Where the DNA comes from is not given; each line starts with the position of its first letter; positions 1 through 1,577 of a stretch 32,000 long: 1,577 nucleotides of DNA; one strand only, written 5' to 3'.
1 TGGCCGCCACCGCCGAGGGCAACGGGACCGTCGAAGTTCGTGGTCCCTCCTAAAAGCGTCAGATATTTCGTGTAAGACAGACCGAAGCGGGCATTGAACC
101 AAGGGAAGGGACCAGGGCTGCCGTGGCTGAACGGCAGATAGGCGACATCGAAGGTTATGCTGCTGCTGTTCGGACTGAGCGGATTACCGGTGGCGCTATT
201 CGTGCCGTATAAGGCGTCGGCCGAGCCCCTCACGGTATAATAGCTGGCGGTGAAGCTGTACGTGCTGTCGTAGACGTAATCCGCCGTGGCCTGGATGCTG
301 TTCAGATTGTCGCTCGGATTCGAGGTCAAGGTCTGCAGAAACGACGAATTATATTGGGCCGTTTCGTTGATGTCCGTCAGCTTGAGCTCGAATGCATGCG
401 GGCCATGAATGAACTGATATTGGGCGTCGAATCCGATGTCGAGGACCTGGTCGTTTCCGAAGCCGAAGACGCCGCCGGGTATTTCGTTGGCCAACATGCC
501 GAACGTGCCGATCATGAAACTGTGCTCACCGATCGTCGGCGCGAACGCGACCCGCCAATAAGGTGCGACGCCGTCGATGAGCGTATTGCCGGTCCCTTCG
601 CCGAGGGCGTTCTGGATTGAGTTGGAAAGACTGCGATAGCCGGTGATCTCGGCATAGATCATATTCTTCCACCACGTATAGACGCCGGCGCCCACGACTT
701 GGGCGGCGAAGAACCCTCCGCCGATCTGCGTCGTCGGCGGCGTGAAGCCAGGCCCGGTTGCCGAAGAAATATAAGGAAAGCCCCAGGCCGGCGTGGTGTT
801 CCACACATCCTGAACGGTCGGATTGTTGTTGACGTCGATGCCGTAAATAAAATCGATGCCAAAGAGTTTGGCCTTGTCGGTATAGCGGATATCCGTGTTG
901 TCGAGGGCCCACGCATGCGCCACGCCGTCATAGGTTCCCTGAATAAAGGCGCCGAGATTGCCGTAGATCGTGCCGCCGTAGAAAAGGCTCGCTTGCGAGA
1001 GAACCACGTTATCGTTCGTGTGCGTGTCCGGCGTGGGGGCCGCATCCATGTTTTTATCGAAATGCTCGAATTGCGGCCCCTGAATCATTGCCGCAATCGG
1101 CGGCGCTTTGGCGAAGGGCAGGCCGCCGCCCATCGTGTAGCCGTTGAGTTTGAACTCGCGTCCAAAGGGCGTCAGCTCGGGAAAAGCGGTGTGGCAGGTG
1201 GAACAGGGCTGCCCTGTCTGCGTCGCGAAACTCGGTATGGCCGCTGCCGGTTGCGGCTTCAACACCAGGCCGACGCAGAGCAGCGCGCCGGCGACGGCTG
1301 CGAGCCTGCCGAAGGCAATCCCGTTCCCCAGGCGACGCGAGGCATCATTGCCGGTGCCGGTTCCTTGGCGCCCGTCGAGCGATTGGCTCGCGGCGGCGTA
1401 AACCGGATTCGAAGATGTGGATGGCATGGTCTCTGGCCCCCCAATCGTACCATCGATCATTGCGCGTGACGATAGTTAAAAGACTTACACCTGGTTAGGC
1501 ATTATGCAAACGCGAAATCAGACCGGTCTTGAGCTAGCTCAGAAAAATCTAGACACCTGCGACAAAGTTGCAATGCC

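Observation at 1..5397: Lower-GC redox island: Cyc2-like fused cytochrome-porin, Tat-HiPIP and three dihaem c4 cytochromes beside zapA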

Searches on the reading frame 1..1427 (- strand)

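Call 5: search_protein_families(library=pfam, proteins=[window:1-1427:-], max_evalue=0.01)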
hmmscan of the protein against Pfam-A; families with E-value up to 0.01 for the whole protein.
window:1-1427:- (475 aa): 0 families

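Call 6: search_protein_families(library=ncbifam, proteins=[window:1-1427:-], max_evalue=0.01)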
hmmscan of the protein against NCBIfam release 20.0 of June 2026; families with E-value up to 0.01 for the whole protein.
window:1-1427:- (475 aa): 0 families

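Call 7: find_homologous_proteins(query=window:1-1427:-, max_evalue=0.001)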
Query window:1-1427:- (475 aa): 5039 proteins with E <= 0.001 among 8000 candidates; the best 120 are listed.
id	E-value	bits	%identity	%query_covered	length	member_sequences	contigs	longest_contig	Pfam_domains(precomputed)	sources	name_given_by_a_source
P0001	0.0e+0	1090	100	100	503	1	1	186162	-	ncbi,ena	-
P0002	1.6e-256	870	80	98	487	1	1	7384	-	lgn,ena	-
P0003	3.7e-248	842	77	98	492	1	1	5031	-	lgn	-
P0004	3.2e-242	823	76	98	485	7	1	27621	-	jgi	jgi:hypothetical protein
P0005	3.7e-242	823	82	91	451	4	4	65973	-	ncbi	ncbi:MAG: cytochrome C [Beijerinckiaceae bacterium]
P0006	1.8e-229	781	74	98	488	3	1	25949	-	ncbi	ncbi:MAG: cytochrome C [Methylovirgula sp.]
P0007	3.6e-228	776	73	98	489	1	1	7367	-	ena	-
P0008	5.4e-225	766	73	98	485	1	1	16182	-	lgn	-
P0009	8.9e-215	732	70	96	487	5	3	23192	-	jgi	jgi:hypothetical protein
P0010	1.8e-214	731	71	98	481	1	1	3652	-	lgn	-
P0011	2.3e-213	728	70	98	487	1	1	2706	-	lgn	-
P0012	4.0e-213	727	69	98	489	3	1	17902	-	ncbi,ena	-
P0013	3.8e-210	717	73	90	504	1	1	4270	-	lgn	-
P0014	9.7e-206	702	76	85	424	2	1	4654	-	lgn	-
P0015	4.4e-202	690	65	100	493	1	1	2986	-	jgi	jgi:hypothetical protein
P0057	3.2e-153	529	56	91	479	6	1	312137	-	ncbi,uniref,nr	ncbi:conserved hypothetical protein [Methylocella tundrae]|uniref:Cytochrome C n=2 Tax=Methylocella 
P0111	1.3e-128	448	48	91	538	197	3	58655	-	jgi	jgi:hypothetical protein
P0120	1.7e-127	444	53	89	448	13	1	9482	-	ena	-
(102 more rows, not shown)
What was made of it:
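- They are 56-57% identical to the window protein (call 7).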

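Call 8: find_encoding_contigs(protein=P0001, flank=10000, max_places=4)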
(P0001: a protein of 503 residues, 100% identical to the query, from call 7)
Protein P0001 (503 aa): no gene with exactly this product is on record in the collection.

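Call 18: predict_structure(alignment_id=A1)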
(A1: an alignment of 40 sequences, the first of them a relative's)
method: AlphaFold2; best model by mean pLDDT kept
length: 503 residues; sequences in the alignment: 40
mean_pLDDT: 70.0   pTM: 0.69
mean pLDDT of the five models: 70.0, 69.1, 65.9, 65.9, 65.7
residues with pLDDT >= 90: 54; 70-90: 256; 50-70: 77; < 50: 116
segments of 3 or more residues with pLDDT < 50: 1-49, 66-96, 218-229, 419-427, 472-481
pLDDT, mean of each block of 10 residues (from residue 1): 32 32 33 40 44 60 46 37 34 49 71 55 82 82 84 86 81 83 79 87 87 60 43 64 65 83 86 89 75 87 88 87 88 88 89 85 90 81 85 85 87 61 46 85 75 77 79 47 51 84 78
secondary structure, 60 per line:
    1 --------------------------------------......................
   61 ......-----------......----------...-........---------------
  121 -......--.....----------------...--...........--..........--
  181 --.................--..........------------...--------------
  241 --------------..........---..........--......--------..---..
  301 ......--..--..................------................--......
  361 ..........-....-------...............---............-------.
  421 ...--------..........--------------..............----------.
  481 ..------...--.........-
elements in order: H39-66 H78-83 H98-105 E122-127 E130-134 E151-153 E156-166 E169-178 E183-199 E202-211 E255-264 E268-277 H280-285 E299-306 E313-327 E337-352 E355-370 H372-375 E383-397 E401-412 H420-423 E432-441 E456-469 E494-502
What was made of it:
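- The haem peptide is modelled with low confidence (pLDDT below 50 for residues 66-96, call 18), so its position in the pore is not shown.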

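Call 21: find_related_loci(query=A1, collection=genome_contigs, flank=10000)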
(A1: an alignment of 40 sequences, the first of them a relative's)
Query A1 (503 aa) in genome_contigs; peptide patterns used: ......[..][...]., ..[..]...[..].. (x = any residue, [..] = any of these).
600 stretches matched a pattern (row limit reached: there are more); 586 encode a relative of the query (tblastn E <= 1e-3); the best 80 are kept; 79 distinct loci.
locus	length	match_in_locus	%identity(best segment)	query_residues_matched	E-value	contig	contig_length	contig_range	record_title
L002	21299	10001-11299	71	63-503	0e+0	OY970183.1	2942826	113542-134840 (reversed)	MAG: uncultured Alphaproteobacteria bacterium isolate MFD05502.bin.2.35 genome assembly, chromosome: 1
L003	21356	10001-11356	58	38-503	2e-172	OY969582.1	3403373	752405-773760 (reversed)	MAG: uncultured Alphaproteobacteria bacterium isolate MFD05512.bin.c.11 genome assembly, chromosome: 1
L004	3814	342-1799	55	10-503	4e-177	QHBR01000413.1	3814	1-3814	MAG: Hyphomicrobiales bacterium isolate RRmetagenome_bin15 antarctic_metabat_sens_bin_9_contig_1123, whole genome shotgu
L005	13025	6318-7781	54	7-503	1e-163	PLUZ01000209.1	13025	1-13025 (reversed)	MAG: Methylocapsa sp. isolate bog_942 73.20120800_S3M.30_contig_2312, whole genome shotgun sequence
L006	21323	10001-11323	57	55-503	5e-156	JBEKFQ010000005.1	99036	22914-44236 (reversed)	MAG: Beijerinckiaceae bacterium isolate SPRUCE 233 SPRUCE_233_5, whole genome shotgun sequence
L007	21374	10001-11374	54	40-503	4e-156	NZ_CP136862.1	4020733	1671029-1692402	Methylocapsa polymorpha strain RX1 chromosome, complete genome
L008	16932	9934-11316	54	39-503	3e-154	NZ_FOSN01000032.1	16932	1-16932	Methylocapsa palsarum strain NE2, whole genome shotgun sequence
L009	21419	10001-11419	52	30-503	5e-149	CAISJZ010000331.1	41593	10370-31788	MAG: uncultured Rhizobiales bacterium isolate AlinenLipids_bin-7929 genome assembly, contig: bin-7929:331/577, whole gen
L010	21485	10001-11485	75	6-503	0e+0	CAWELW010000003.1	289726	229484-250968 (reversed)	MAG: uncultured Alphaproteobacteria bacterium isolate MFD05580.bin.1.53 genome assembly, contig: contig_22553, whole gen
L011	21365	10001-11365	52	52-503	4e-144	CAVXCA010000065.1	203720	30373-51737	MAG: uncultured Alphaproteobacteria bacterium isolate MFD03323.bin.1.128 genome assembly, contig: contig_20630, whole ge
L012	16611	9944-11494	47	48-503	5e-142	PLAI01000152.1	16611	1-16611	MAG: Methylocystaceae bacterium isolate bog_906 73.20111000_S2M.28_contig_4668, whole genome shotgun sequence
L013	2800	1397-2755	52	41-503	3e-147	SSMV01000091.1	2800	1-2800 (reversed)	MAG: Bradyrhizobium sp. isolate LY.7 91, whole genome shotgun sequence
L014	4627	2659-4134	51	20-503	8e-142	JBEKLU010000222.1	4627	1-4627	MAG: Roseiarcus sp. isolate SPRUCE 378 SPRUCE_378_222, whole genome shotgun sequence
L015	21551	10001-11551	46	48-503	5e-138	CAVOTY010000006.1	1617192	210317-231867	MAG: uncultured Alphaproteobacteria bacterium isolate MFD00082.bin.1.149 genome assembly, contig: contig_563, whole geno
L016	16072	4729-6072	52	70-503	9e-138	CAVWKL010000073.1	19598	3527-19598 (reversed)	MAG: uncultured Alphaproteobacteria bacterium isolate MFD02138.bin.2.26 genome assembly, contig: contig_130147, whole ge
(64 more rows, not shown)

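Call 22: fold_search(model_id=the predicted structure, library=pdb)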
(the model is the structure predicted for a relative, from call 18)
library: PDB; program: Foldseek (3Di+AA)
matches with E <= 10: 852; with E <= 0.001: 190
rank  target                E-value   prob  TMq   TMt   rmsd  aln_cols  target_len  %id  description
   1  6ehe                  1.4e-07  1.00  0.37  0.56   7.7       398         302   10  OmpTdeltaL8 (loop L8 deletion mutant of OmpT), an outer membrane protein of Vibrio cholerae (released 2018-04-25)
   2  5ldv                  4.3e-07  1.00  0.35  0.42  10.6       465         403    9  Crystal Structures of MOMP from Campylobacter jejuni (released 2016-10-26)
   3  5mdo_A                5.3e-07  1.00  0.38  0.52   7.5       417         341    8  Crystal structure of in vitro folded Chitoporin VhChip from Vibrio harveyi (crystal form I) (released 2017-12-20)
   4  5mdq_A                1.0e-06  1.00  0.39  0.51   7.7       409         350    8  Crystal structure of outer membrane expressed Chitoporin VhChip from Vibrio harveyi (released 2017-12-20)
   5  4aui_A                1.1e-06  1.00  0.39  0.57   8.6       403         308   10  STRUCTURE AND FUNCTION OF THE PORB PORIN FROM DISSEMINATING N. GONORRHOEAE (released 2012-10-10)
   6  5nxn_A                1.2e-06  1.00  0.40  0.55   6.8       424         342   12  Structure of a L5-deletion mutant of Providencia stuartii Omp-Pst1 (released 2018-02-21)
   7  3rbh_C                1.2e-06  1.00  0.37  0.43  11.1       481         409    8  Structure of alginate export protein AlgE from Pseudomonas aeruginosa (released 2011-07-27)
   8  5o9c_A                1.5e-06  1.00  0.40  0.54   7.7       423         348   12  Crystal structure of Omp36 from Enterobacter aerogenes (released 2018-06-27)
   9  6ehb_B                1.9e-06  1.00  0.38  0.56   7.9       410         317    8  OmpU, an outer membrane protein, of Vibrio cholerae (released 2018-04-25)
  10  2o4v_A                1.9e-06  1.00  0.38  0.45   8.8       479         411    9  An arginine ladder in OprP mediates phosphate specific transfer across the outer membrane (released 2006-12-26)
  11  4d64_A                2.5e-06  1.00  0.36  0.49  11.2       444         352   12  Structure of porin Omp-Pst1 from P. stuartii; the crystallographic symmetry generates a dimer of trimers. (released 2016-03-09)
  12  7eqm_A                2.6e-06  1.00  0.40  0.55   7.1       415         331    8  Apo Truncated VhChiP (Delta 1-19) (released 2022-08-10)
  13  9wcb_A                2.8e-06  1.00  0.41  0.55   6.9       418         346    9  Open state of A8 gpJ 713 central tail fiber with OmpC G17 from E. coli EDL933 (released 2026-01-28)
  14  3a2s_X                3.1e-06  1.00  0.39  0.53   9.3       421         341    8  Crystal Structure of outer membrane protein PorB from Neisseria meningitidis in complex with sucrose (released 2010-04-07)
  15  4kr8_A                3.2e-06  1.00  0.39  0.53   7.6       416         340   13  Salmonella typhi OmpF complex with Daunomycin (released 2014-05-28)
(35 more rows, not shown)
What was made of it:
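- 1..1460 (-): Cyc2-family fused monohaem cytochrome-porin gene. The last 17 codons and the stop lie left of the window. Possible start codons are the ATGs at 1460 and 1427. AF2 barrel with Foldseek hits to porins including OprP (calls 18, 22).
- The AF2 barrel (pLDDT 80-90 in the strands) matches porins including OprP (calls 18, 22).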

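Call 27: search_solved_structures(query=A1, max_evalue=1, show_alignments=2)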
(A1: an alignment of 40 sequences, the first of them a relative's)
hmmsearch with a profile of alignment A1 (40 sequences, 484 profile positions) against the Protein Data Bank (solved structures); distinct sequences matched with E-value up to 1: 0.
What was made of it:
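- Tried and rejected: A profile search of PDB sequences gave 0 hits (call 27).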

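Call 44: search_protein_families(library=ncbifam, proteins=[P0001, P0057, P0111, P0120], max_evalue=10)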
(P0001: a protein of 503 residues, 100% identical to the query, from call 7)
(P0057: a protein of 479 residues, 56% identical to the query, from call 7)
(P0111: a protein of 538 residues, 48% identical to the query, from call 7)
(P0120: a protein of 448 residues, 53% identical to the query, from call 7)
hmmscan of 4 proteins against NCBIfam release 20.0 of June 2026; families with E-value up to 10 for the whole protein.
P0001 (503 aa): 2 families
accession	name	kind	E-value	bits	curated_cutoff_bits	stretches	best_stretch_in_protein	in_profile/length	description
NF006943.0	PRK09425.1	equivalog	0.11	11.1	575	1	369-402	100-133/480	bifunctional 2-methylcitrate dehydratase/aconitate hydratase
TIGR02330.1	prpD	equivalog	0.17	10.6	458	1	368-400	87-119/468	2-methylcitrate dehydratase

P0057 (479 aa): 0 families

P0111 (538 aa): 0 families

P0120 (448 aa): 0 families

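Call 45: search_protein_families(library=pfam, proteins=[P0001, P0057, P0111, P0120], max_evalue=10)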
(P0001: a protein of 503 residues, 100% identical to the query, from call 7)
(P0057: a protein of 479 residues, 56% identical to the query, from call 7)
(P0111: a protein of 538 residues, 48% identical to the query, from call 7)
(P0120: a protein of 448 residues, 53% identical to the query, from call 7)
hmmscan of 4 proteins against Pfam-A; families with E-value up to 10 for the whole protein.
P0001 (503 aa): 0 families

P0057 (479 aa): 0 families

P0111 (538 aa): 1 family
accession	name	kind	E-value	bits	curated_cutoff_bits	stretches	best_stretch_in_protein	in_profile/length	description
PF19728.4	DUF6220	-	1.2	10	29.8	0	509-524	6-21/66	Family of unknown function (DUF6220)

P0120 (448 aa): 0 families

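Call 62: find_encoding_contigs(protein=P0123, flank=10000, max_places=4)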
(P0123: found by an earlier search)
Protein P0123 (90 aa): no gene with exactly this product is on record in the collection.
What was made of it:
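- Tried and rejected: Exact look-ups of P0001 and the HiPIP found no record (calls 8, 62).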

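Call 77: search_dna_similar(query=P0001, collection=plasmids, mode=protein, max_rows=15)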
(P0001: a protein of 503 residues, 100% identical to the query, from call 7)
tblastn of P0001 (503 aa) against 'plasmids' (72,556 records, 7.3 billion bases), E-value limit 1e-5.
Records with a match: 15; places in all: 15; records where one place covers at least 80% of the query: 15.
Best place of each record, by identity: <60% 15.
By first word of the organism name: Ralstonia 6; Caballeronia 2; Acidiphilium 2; Methylocystis 1; Acidithiobacillus 1; Paraburkholderia 1; Polymorphobacter 1; Ideonella 1.
By predicted mobility (MOB-suite, as given by PLSDB): non-mobilizable 10; mobilizable 4; conjugative 1.
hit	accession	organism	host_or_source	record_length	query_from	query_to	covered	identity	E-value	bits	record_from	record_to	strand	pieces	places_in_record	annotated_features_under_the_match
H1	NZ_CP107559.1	Methylocystis sp. MJC1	whole organism,Alpine Peat Bogs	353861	70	503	86%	45.6%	7e-109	362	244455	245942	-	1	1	hypothetical protein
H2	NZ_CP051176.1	Ralstonia solanacearum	Whole organism,tomato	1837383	72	503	86%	39.4%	7e-74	261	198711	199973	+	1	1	none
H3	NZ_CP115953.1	Ralstonia solanacearum CFBP2957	Solanum lycopersicum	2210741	72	503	86%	39.1%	3e-74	262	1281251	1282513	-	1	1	none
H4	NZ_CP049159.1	Caballeronia sp. SBC1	whole organism,soil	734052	72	503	86%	38.8%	3e-71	253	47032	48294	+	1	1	cytochrome C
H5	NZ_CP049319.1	Caballeronia sp. SBC2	whole organism,soil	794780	72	503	86%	38.8%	3e-71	253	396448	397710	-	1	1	cytochrome C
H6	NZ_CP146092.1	Ralstonia sp. RRA.1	-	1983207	74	503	85%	37.8%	4e-57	212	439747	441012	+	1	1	none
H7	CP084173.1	Acidithiobacillus ferrooxidans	cell culture,River sediment polluted by ...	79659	81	503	84%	37.6%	8e-70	249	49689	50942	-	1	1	hypothetical protein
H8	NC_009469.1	Acidiphilium cryptum JF-5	-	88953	81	503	84%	37.6%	8e-70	249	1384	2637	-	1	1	hypothetical protein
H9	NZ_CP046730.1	Ralstonia syzygii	tobacco,cell culture,leaf veins ...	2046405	72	503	86%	36.7%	9e-56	208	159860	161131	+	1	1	none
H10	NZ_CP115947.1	Ralstonia solanacearum MolK2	Musa sp.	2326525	72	503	86%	36.6%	6e-56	209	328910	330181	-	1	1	record has no annotation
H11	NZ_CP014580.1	Paraburkholderia phytofirmans OLGA172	-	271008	72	500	85%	36.5%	4e-57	212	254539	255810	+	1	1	cytochrome C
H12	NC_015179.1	Acidiphilium multivorum AIU301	-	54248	81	503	83%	37.2%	2e-57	250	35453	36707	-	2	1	hypothetical protein (x2)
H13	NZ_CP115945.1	Ralstonia syzygii R24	Syzygium aromaticum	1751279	72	503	86%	35.8%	2e-55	207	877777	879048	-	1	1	none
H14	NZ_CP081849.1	Polymorphobacter megasporae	Megaspora,lichen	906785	72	503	86%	35.2%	2e-52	199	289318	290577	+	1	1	hypothetical protein | c-type cytochrome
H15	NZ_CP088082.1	Ideonella dechloratans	Cell culture,Activated sludge, ...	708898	69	503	86%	31.2%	7e-45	176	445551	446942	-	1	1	cytochrome C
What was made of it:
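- tblastn finds 37.6% identity over 84% of the length to the protein on Acidiphilium cryptum plasmid pACRY03 (call 77).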

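Call 79: get_annotated_region(hit=H1, flank=9000)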
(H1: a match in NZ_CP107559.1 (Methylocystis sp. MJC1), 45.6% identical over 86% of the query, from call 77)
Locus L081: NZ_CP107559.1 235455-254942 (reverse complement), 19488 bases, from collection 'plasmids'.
description: Methylocystis sp. MJC1 plasmid unnamed1, complete sequence
organism: Methylocystis sp. MJC1 (NCBI taxid 2654282)
taxonomy: Bacteria; Pseudomonadota; Alphaproteobacteria; Hyphomicrobiales; Methylocystaceae; Methylocystis; Methylocystis sp. MJC1
host: -; source: whole organism,Alpine Peat Bogs; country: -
typing (MOB-suite, as given by PLSDB): non-mobilizable
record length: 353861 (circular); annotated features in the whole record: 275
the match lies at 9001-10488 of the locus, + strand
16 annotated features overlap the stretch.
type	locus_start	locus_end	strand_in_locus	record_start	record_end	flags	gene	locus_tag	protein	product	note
CDS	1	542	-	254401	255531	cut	-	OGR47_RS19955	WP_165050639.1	CapA family protein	GO:0045227 - capsule polysaccharide biosynthetic process [Evidence IEA]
CDS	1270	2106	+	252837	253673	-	-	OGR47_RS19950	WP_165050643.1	L,D-transpeptidase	GO:0018104 - peptidoglycan-protein cross-linking [Evidence IEA]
CDS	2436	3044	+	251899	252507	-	-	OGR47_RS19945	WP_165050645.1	extensin family protein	-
CDS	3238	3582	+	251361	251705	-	tnpB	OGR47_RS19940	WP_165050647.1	IS66 family insertion sequence element accessory protein TnpB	-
CDS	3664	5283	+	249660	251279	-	-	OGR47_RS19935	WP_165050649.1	IS66 family transposase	-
CDS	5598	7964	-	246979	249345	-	-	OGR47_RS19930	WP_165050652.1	autotransporter outer membrane beta-barrel domain-containing protein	-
CDS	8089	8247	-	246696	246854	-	-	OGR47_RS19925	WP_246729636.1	hypothetical protein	-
CDS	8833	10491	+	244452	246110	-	-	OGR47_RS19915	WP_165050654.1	hypothetical protein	-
CDS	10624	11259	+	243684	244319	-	-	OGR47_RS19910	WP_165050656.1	c-type cytochrome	-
CDS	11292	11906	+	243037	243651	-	-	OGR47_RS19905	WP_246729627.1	c-type cytochrome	-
CDS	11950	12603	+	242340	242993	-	-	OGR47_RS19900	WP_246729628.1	c-type cytochrome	-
CDS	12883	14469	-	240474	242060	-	-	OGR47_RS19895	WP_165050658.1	B12-binding domain-containing radical SAM protein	-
CDS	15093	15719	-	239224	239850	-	-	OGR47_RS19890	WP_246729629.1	Crp/Fnr family transcriptional regulator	GO:0006355 - regulation of DNA-templated transcription [Evidence IEA]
CDS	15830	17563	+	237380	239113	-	-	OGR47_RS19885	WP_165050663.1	adenylate/guanylate cyclase domain-containing protein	-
CDS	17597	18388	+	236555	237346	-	-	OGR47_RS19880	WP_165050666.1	S8 family serine peptidase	GO:0006508 - proteolysis [Evidence IEA]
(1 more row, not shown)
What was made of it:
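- A Methylocystis peat-bog plasmid carries Cyc2 plus three c-type cytochromes (call 79).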

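Call 80: get_annotated_region(hit=H8, flank=7000)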
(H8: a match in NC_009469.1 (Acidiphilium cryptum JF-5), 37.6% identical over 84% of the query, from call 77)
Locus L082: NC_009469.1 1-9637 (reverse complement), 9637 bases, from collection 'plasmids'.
description: Acidiphilium cryptum JF-5 plasmid pACRY03, complete sequence
organism: Acidiphilium cryptum JF-5 (NCBI taxid 349163)
taxonomy: Bacteria; Pseudomonadota; Alphaproteobacteria; Rhodospirillales; Acetobacteraceae; Acidiphilium; Acidiphilium cryptum; Acidiphilium cryptum JF-5
host: -; source: -; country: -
typing (MOB-suite, as given by PLSDB): conjugative; replicon rep_cluster_296; relaxase MOBF; mating-pair formation MPF_T
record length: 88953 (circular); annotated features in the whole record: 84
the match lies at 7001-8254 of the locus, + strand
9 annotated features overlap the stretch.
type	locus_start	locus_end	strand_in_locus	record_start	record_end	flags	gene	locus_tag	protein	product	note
CDS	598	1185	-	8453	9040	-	pdxT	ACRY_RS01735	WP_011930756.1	pyridoxal 5'-phosphate synthase glutaminase subunit PdxT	GO:0042823 - pyridoxal phosphate biosynthetic process [Evidence IEA]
CDS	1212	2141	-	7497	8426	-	pdxS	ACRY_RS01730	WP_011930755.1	pyridoxal 5'-phosphate synthase lyase subunit PdxS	GO:0042823 - pyridoxal phosphate biosynthetic process [Evidence IEA]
CDS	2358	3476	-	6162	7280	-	-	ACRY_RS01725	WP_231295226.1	Rid family hydrolase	-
CDS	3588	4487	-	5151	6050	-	-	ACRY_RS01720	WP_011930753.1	U32 family peptidase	GO:0006744 - ubiquinone biosynthetic process [Evidence IEA]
CDS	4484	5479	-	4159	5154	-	-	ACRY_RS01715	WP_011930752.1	peptidase U32 family protein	-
CDS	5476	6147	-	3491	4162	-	-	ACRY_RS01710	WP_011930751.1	SCP2 sterol-binding domain-containing protein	-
CDS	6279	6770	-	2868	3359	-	-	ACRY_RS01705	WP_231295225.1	transposase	GO:0006313 - DNA transposition [Evidence IEA]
CDS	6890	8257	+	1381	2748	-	-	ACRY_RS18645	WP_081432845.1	hypothetical protein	-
CDS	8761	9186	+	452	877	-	-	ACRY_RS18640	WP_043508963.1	c-type cytochrome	-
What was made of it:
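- On Acidiphilium plasmid pACRY03 the Cyc2 homologue lies near two U32-family peptidase genes and an SCP2-domain gene (call 80).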

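Call 81: search_protein_representatives(alignment_id=A1)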
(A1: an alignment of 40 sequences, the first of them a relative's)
Query: 40 sequences, 484 profile positions. Proteins with E-value up to 0.001 (for the whole library): 4978; up to 1e-10: 2404; up to 1e-30: 733. The best 150 are listed.
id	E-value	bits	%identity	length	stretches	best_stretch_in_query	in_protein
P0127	1.3e-206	703.3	-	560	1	18-484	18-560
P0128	5.9e-194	661.6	-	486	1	46-484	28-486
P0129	2.1e-183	626.8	-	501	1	33-484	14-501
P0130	2.8e-164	563.7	-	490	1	53-483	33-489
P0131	3.6e-159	546.9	-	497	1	23-484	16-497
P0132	2.6e-155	534.2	-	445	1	42-483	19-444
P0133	7.2e-154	529.4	-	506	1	38-483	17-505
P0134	6.0e-151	519.8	-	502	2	101-484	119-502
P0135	4.6e-150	516.8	-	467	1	35-484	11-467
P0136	4.7e-149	513.5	-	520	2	101-484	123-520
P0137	4.3e-148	510.3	-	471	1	38-484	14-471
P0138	1.7e-145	501.7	-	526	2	107-484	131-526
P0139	2.3e-144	498.0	-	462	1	36-484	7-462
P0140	8.2e-142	489.6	-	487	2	109-484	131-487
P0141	7.2e-140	483.2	-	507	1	22-484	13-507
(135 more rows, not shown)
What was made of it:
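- The family is very large: 4978 representatives at 50% identity (call 81).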
